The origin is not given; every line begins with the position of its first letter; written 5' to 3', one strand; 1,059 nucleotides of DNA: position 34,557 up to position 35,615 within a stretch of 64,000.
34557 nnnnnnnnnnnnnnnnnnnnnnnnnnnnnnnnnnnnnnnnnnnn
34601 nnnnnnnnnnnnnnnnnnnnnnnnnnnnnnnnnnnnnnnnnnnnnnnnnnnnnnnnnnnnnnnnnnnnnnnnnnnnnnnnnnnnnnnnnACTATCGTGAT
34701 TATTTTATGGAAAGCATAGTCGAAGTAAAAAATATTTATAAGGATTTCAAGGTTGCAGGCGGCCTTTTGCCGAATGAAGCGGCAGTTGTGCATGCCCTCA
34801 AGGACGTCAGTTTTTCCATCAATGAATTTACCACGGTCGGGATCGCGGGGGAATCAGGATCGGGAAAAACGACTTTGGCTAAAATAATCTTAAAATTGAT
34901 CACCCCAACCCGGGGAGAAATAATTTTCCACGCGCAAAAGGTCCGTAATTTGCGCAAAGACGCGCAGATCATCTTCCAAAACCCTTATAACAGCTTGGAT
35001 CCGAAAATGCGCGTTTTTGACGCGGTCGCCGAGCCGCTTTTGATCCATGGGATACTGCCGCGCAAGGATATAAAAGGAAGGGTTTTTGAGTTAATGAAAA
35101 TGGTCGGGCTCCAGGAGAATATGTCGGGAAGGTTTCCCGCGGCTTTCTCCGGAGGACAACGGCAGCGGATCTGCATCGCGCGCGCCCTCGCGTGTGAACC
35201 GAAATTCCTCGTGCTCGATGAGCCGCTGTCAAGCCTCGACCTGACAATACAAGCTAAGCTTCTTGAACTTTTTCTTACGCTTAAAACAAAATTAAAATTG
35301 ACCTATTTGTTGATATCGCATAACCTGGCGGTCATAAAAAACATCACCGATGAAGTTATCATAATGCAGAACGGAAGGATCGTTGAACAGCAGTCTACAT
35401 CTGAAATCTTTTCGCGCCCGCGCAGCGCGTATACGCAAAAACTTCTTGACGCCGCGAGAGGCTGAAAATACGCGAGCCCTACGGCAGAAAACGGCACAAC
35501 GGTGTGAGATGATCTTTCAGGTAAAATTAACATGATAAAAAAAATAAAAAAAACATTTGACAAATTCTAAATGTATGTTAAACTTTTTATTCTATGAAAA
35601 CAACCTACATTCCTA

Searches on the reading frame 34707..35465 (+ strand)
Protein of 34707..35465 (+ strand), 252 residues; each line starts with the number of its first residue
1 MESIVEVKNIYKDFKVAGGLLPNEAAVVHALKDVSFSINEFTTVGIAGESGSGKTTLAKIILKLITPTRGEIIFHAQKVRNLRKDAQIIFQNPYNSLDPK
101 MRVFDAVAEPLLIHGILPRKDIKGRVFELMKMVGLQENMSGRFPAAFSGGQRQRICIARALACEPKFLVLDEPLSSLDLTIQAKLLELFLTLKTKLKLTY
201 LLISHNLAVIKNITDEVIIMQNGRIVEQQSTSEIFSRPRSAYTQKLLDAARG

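Call 71: search_protein_families(library=pfam, proteins=[window:34707-35465:+], max_evalue=0.001)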
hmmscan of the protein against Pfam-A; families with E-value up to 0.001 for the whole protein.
window:34707-35465:+ (252 aa): 3 families
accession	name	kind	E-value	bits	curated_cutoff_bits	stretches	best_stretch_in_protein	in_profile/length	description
PF00005.33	ABC_tran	-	1.8e-31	110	25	1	31-174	1-136/137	ABC transporter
PF00158.32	Sigma54_activat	-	1.4e-05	25.3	20.2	0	24-68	5-49/168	Sigma-54 interaction domain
PF13304.12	AAA_21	-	2.9e-05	24.7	27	1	153-210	244-303/304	AAA domain, putative AbiEii toxin, Type IV TA system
